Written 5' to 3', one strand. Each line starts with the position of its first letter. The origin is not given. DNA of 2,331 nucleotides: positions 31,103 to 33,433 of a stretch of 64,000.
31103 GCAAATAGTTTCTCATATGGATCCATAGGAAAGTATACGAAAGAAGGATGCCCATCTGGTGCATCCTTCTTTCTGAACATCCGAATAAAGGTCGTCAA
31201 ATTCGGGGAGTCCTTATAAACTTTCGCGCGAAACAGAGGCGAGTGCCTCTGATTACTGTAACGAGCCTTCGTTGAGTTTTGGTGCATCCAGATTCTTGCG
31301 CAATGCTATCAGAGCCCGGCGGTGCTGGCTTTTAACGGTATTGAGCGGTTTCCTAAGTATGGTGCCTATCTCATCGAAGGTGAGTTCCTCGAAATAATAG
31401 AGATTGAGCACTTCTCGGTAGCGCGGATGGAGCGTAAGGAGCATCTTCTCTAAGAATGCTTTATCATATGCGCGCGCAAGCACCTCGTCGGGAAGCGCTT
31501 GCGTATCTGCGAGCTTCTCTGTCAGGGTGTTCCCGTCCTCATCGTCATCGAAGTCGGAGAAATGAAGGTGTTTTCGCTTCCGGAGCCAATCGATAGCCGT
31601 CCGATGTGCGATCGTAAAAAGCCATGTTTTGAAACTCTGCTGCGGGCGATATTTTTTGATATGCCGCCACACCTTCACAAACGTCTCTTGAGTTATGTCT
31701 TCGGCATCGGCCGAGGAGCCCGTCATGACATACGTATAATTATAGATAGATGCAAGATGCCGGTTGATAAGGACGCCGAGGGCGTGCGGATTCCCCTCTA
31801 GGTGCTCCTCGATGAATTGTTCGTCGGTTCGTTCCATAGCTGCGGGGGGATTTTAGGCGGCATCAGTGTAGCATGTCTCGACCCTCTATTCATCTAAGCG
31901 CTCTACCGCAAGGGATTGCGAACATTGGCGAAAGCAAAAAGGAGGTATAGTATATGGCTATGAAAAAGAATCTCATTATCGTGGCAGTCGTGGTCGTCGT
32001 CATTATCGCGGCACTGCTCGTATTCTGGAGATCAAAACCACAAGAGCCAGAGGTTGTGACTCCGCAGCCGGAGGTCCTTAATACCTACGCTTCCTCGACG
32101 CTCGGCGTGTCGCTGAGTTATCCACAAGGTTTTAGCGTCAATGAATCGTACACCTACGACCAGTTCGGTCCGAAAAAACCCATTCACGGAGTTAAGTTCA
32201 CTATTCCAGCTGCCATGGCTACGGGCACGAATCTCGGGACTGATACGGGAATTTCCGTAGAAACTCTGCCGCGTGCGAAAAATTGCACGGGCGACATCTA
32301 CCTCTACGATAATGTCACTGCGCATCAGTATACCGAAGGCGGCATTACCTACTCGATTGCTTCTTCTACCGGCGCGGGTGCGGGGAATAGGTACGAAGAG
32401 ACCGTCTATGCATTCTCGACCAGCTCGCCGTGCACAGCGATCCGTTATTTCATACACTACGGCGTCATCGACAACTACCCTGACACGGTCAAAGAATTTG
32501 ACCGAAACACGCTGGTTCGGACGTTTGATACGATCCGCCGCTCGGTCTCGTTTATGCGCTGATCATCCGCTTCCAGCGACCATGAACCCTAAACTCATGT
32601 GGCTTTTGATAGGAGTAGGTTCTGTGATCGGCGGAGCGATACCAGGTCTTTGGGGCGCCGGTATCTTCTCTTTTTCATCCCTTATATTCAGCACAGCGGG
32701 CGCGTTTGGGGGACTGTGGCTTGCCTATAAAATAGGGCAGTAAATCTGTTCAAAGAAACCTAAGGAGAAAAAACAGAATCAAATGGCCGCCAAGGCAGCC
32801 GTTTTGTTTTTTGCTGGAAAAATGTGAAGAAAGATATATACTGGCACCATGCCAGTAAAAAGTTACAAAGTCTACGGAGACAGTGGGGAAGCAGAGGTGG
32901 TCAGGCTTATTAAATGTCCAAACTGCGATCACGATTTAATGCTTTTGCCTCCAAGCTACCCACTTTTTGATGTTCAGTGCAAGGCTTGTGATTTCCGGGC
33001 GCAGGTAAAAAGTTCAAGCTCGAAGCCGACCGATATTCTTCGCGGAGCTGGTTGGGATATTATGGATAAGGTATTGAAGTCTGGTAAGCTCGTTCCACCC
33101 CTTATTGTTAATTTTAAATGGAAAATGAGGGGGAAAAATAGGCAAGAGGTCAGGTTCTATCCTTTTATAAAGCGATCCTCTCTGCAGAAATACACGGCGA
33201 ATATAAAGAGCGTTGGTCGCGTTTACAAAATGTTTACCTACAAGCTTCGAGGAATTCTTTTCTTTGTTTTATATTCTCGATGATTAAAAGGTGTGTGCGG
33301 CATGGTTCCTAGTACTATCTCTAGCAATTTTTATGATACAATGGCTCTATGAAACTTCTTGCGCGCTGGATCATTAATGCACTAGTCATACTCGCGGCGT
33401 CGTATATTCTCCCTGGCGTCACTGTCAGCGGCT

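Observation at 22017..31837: Ten-gene minus-strand operon: ECF sigma, anti-sigma-like, DUF5666-like, tripartite MacAB-HlyD efflux, DedA, two GT2, membrane protein and a NOX-like FRD oxidoreductase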

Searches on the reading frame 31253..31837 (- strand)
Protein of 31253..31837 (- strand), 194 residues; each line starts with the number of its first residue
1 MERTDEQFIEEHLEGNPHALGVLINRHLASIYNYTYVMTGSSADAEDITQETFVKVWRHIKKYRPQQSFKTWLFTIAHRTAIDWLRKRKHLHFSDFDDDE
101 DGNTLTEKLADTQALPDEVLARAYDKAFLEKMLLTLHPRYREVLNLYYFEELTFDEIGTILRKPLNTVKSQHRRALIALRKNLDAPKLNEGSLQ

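Call 4: search_protein_families(library=pfam, proteins=[window:31253-31837:-], max_evalue=0.01)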
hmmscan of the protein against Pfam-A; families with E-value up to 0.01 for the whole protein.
window:31253-31837:- (194 aa): 4 families
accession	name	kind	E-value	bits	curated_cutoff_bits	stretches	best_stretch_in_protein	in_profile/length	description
PF04542.20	Sigma70_r2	-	3.5e-23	81.6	24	1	23-89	1-69/71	Sigma-70 region 2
PF04545.22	Sigma70_r4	-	1.8e-12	47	24.1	1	133-181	2-50/50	Sigma-70, region 4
PF08281.18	Sigma70_r4_2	-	2.3e-12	46.8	25.7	1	129-179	4-54/54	Sigma-70, region 4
PF22029.2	PhyR_sigma2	-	0.00014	22.3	27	1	26-78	3-55/55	Sigma2 domain of PhyR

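Call 7: search_protein_families(library=ncbifam, proteins=[window:31253-31837:-], max_evalue=0.01)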
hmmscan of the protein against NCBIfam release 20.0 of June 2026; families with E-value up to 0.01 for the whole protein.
window:31253-31837:- (194 aa): 105 families (the best 25 are shown)
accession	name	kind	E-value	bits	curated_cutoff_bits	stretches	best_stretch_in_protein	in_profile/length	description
NF009166.1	PRK12513.1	equivalog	2.8e-40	138.1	206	1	2-185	6-188/193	RNA polymerase sigma factor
TIGR02937.1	sigma70-ECF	superfamily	1.7e-36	125.4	42.9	1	18-183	1-165/165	sigma-70 family RNA polymerase sigma factor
NF007223.0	PRK09641.1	equivalog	3.2e-35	121.7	209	1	1-184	1-185/187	RNA polymerase sigma factor SigW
TIGR02948.1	SigW_bacill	equivalog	9.1e-33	113.9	243.1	1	1-183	1-184/187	RNA polymerase sigma factor SigW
TIGR02950.1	SigM_subfam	subfamily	1.6e-31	109.3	147.95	1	23-181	5-156/159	RNA polymerase sigma factor, SigM family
NF007216.0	PRK09638.1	equivalog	2.2e-29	102.5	194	1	3-185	3-176/180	RNA polymerase sigma factor SigY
NF009172.0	PRK12519.1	subfamily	2.3e-29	102.3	222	1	2-185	13-191/194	RNA polymerase sigma factor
NF004113.0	PRK05602.1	equivalog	2.9e-29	102.2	208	1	4-187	31-205/211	RNA polymerase sigma factor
NF008888.0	PRK11922.1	equivalog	1.8e-28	99.8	204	1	3-184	15-197/231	RNA polymerase sigma factor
NF009168.0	PRK12515.1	subfamily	3.4e-28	98.4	236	1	3-173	7-169/189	RNA polymerase sigma factor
NF007229.0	PRK09647.1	equivalog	7e-28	97.5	265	1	22-185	48-204/220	RNA polymerase sigma factor SigE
NF009174.0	PRK12522.1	equivalog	1e-27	97.3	217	1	21-185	6-169/175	RNA polymerase sigma factor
TIGR02954.1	Sig70_famx3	hypoth_equivalog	1.6e-26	93.1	188.5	1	5-184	3-168/170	RNA polymerase sigma-70 factor, TIGR02954 family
NF006930.0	PRK09415.1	subfamily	1.1e-25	90.5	198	1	24-184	22-176/179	RNA polymerase factor sigma C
NF007227.0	PRK09645.1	subfamily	1.2e-25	90.4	202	1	16-184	11-171/177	sigma-70 family RNA polymerase sigma factor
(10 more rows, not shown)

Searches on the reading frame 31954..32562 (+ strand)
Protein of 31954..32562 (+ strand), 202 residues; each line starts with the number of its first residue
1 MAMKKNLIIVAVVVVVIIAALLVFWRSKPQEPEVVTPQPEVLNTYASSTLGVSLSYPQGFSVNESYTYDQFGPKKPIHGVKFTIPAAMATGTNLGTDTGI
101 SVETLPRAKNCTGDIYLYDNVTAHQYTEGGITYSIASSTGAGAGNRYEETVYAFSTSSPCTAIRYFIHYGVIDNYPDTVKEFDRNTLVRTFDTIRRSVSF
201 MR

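Call 5: search_protein_families(library=pfam, proteins=[window:31954-32562:+], max_evalue=0.01)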
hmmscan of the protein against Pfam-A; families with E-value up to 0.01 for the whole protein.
window:31954-32562:+ (202 aa): 0 families

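Call 35: search_protein_families(library=pfam, proteins=[window:31954-32562:+], max_evalue=10)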
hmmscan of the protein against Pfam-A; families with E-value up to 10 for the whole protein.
window:31954-32562:+ (202 aa): 3 families
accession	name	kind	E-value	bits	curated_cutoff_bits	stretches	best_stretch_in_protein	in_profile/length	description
PF23710.1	DUF7155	-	0.1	13.2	27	1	5-65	3-61/90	Family of unknown function (DUF7155)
PF19659.4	DUF6162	-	0.14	12.7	27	1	8-37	16-45/124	Family of unknown function (DUF6162)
PF14030.11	DUF4245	-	0.23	11.9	30.1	1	8-62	9-63/165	Protein of unknown function (DUF4245)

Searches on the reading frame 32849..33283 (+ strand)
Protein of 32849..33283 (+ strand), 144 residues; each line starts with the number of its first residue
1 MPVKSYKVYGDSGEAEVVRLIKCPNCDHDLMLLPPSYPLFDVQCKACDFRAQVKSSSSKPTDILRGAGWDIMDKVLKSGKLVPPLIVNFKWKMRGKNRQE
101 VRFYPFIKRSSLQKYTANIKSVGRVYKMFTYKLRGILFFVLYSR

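Call 5: search_protein_families(library=pfam, proteins=[window:32849-33283:+], max_evalue=0.01)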
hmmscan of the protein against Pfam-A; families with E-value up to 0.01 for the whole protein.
window:32849-33283:+ (144 aa): 2 families
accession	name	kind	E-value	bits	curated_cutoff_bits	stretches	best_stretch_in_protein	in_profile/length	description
PF06044.18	DpnI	-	0.00011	22.3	26.7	1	17-86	28-98/183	Dam-replacing family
PF10071.14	DUF2310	-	0.00061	19.6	25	1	6-49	206-247/255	Zn-ribbon-containing, possibly nucleic-acid-binding protein (DUF2310)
